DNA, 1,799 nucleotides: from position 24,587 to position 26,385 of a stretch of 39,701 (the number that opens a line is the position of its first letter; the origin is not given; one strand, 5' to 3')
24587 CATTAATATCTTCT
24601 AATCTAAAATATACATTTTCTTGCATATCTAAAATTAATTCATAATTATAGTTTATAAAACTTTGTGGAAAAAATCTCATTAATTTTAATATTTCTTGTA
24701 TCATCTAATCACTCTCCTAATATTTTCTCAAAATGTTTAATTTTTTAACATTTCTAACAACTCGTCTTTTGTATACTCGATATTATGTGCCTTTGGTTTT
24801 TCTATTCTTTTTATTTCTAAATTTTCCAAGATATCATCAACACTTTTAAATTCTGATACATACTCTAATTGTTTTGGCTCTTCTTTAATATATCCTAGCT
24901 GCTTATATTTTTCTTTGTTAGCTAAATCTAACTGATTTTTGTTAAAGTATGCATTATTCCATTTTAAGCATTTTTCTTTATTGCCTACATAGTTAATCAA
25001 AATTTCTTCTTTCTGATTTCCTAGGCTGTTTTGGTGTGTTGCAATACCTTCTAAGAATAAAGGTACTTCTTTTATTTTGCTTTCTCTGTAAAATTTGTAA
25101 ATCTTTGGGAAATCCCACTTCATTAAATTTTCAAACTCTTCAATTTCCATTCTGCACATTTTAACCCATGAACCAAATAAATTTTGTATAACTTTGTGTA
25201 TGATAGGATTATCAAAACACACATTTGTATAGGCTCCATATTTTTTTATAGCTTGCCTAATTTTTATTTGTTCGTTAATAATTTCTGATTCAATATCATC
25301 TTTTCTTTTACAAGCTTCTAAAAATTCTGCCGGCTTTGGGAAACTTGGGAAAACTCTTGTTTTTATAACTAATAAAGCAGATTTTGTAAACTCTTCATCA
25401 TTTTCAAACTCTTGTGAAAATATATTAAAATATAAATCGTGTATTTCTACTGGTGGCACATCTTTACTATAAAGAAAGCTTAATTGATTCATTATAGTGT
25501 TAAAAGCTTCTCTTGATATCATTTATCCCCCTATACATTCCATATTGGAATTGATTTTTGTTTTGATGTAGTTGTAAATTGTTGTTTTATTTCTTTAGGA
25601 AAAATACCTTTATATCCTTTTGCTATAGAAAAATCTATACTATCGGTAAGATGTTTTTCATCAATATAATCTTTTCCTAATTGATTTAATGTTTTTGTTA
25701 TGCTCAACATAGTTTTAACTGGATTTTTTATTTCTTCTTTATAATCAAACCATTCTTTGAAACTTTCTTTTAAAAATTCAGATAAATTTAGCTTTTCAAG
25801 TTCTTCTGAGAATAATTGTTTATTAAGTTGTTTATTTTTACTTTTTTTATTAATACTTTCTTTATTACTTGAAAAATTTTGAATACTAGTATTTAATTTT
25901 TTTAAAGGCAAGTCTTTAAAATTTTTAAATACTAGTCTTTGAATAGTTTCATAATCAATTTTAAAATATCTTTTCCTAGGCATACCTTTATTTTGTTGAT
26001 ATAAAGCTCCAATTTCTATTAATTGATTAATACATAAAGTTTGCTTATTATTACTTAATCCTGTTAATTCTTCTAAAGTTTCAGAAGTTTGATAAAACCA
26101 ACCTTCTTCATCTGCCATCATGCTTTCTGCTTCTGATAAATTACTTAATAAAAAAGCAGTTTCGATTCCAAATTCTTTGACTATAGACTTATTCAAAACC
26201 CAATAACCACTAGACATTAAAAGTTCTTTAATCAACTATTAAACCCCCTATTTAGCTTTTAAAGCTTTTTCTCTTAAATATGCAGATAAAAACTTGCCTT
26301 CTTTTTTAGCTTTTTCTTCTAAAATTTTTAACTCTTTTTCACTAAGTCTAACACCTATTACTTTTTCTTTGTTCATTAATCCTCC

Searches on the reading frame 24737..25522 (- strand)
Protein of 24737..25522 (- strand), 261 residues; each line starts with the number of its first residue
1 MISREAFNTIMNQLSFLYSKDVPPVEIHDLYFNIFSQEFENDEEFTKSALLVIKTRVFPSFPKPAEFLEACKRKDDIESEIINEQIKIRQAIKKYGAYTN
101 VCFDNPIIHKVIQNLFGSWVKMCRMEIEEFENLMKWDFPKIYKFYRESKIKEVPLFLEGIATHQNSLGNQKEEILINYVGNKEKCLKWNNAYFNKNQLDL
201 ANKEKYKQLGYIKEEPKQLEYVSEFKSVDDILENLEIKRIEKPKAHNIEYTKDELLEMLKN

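Call 10: search_protein_families(library=phrogs, proteins=[window:24737-25522:-], max_evalue=0.001)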
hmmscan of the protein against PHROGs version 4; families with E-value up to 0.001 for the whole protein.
window:24737-25522:- (261 aa): 1 family
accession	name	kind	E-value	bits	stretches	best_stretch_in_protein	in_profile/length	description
phrog_10105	-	unknown function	9.7e-28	98.1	1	4-210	6-205/210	-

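Call 36: search_protein_families(library=pfam, proteins=[window:24737-25522:-], max_evalue=0.01)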
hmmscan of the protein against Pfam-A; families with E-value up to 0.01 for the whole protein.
window:24737-25522:- (261 aa): 1 family
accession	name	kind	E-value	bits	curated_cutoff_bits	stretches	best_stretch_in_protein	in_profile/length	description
PF20081.4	DUF6475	-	2.5e-11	44.3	28.5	1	101-186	1-84/90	Domain of unknown function (DUF6475)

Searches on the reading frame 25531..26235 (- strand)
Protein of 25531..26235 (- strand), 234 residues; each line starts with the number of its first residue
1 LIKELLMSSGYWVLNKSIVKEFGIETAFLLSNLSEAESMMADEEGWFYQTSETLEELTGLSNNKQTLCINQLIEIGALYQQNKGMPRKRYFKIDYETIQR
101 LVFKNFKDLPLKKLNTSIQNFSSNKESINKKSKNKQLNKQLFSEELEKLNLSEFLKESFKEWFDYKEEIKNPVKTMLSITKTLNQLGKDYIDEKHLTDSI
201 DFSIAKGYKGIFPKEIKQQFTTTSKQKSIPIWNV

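Call 10: search_protein_families(library=phrogs, proteins=[window:25531-26235:-], max_evalue=0.001)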
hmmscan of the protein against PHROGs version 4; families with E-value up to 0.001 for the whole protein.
window:25531-26235:- (234 aa): 6 families
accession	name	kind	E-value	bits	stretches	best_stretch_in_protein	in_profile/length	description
phrog_678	-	DNA, RNA and nucleotide metabolism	3.9e-14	54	1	16-228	69-296/346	replication initiation O-like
phrog_9773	-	DNA, RNA and nucleotide metabolism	5.2e-11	43.7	1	40-132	44-132/288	replication initiation O-like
phrog_1347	-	unknown function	1.3e-10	41.6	1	18-129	18-126/417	-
phrog_18589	-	unknown function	2.2e-10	41.7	1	121-225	8-112/156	-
phrog_428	-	DNA, RNA and nucleotide metabolism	3.2e-09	37.5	1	4-163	83-238/455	replication initiation protein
phrog_270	-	DNA, RNA and nucleotide metabolism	3.6e-05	24.3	1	6-144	27-181/383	replication initiation protein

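Call 36: search_protein_families(library=pfam, proteins=[window:25531-26235:-], max_evalue=0.01)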
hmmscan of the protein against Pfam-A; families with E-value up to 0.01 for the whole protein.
window:25531-26235:- (234 aa): 0 families

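Call 87: search_solved_structures(query=window:25531-26235:-, max_evalue=1)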
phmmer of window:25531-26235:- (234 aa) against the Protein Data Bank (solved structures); distinct sequences matched with E-value up to 1: 0.
